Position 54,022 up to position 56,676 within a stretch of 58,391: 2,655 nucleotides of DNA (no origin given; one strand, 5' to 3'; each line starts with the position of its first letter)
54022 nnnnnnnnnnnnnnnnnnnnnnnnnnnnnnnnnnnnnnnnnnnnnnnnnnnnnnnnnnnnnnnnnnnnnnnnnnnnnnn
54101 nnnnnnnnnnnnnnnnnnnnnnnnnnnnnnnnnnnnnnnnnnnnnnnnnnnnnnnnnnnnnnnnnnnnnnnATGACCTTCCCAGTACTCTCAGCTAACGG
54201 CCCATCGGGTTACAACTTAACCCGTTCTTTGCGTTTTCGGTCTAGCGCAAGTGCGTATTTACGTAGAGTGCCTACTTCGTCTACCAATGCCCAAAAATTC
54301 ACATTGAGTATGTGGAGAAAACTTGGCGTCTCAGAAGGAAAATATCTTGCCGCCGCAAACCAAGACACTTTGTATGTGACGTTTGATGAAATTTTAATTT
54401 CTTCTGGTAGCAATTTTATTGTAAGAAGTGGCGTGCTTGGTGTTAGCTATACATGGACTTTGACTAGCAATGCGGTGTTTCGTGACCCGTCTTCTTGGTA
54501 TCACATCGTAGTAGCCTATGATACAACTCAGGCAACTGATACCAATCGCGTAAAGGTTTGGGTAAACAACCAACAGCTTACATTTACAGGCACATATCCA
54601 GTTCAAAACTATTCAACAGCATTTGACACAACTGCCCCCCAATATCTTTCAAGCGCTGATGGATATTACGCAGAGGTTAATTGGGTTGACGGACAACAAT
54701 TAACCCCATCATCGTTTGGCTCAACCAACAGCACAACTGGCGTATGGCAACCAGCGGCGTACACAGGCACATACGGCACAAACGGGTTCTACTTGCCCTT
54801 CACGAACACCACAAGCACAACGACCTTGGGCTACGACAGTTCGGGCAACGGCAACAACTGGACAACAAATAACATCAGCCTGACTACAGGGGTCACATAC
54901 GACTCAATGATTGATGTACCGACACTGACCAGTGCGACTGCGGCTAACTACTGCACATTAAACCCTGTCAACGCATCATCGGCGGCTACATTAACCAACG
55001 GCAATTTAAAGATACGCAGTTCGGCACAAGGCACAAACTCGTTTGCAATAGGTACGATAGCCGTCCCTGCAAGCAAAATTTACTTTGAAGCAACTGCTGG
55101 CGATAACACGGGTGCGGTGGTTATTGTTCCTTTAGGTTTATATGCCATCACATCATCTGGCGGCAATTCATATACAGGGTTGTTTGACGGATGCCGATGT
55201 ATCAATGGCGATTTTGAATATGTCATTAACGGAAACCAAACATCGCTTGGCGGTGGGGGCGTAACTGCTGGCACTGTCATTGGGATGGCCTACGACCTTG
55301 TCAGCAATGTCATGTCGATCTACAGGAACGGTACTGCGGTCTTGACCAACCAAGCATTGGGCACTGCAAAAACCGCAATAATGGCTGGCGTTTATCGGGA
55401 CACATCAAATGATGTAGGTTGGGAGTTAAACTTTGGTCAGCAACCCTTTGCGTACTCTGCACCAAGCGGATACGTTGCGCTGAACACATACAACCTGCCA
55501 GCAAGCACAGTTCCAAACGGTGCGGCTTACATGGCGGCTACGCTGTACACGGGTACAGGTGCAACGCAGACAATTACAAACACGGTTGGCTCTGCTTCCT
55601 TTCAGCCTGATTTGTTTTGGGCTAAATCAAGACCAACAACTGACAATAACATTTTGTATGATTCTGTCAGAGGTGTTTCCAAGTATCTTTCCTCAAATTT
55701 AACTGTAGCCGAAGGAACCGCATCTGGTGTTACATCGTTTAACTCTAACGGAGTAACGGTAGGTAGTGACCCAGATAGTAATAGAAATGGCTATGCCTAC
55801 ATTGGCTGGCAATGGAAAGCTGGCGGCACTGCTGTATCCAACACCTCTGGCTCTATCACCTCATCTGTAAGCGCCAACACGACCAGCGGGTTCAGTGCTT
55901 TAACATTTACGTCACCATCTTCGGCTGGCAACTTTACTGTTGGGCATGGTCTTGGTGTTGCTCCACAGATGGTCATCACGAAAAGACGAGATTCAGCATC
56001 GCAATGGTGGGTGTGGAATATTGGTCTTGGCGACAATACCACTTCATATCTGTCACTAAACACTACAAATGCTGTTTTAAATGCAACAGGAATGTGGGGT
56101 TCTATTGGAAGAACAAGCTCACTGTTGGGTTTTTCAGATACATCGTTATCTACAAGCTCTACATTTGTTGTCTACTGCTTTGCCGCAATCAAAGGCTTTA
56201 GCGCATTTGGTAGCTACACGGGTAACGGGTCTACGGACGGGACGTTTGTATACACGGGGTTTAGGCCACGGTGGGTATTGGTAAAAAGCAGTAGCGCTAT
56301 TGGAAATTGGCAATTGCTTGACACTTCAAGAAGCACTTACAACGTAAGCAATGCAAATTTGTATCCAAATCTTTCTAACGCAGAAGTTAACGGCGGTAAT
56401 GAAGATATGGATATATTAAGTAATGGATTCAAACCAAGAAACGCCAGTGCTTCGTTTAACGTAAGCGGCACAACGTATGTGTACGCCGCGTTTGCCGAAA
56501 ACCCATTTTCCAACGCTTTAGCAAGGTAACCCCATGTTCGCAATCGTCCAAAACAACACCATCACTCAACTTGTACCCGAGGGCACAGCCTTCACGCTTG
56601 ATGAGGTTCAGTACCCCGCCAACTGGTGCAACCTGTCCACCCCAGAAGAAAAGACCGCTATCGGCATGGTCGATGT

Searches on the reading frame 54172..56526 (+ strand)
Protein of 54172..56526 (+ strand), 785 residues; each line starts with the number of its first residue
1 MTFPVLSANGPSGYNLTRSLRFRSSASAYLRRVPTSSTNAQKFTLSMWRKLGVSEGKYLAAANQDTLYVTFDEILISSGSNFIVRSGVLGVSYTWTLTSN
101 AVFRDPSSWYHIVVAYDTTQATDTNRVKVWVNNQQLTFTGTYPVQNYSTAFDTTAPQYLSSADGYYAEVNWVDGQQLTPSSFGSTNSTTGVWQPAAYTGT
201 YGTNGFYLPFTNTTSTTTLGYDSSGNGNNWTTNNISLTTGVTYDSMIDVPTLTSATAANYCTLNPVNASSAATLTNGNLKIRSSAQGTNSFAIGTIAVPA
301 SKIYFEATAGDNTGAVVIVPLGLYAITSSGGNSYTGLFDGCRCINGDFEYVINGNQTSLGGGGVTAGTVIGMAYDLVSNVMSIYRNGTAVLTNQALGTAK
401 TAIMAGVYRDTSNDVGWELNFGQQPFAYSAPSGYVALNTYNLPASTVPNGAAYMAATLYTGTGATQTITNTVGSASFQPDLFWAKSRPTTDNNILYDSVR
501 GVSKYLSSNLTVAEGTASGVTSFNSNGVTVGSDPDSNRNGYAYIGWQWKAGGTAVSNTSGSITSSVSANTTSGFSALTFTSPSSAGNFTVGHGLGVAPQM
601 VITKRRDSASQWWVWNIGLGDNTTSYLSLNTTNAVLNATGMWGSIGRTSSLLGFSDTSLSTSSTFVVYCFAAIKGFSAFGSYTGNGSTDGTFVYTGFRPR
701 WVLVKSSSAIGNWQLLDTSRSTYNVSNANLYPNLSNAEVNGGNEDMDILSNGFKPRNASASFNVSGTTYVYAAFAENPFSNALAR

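Call 88: search_protein_families(library=phrogs, proteins=[window:54172-56526:+], max_evalue=0.00001)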
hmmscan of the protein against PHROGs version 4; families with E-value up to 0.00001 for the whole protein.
window:54172-56526:+ (785 aa): 3 families
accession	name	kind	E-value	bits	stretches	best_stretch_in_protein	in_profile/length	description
phrog_19943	-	head and packaging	2.7e-170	569.5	2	188-785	630-1227/1227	virion structural protein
phrog_24898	-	tail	3.5e-74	251.1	1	447-780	31-363/371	tail fiber protein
phrog_27411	-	unknown function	2.6e-49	169.5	1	26-442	3-437/439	-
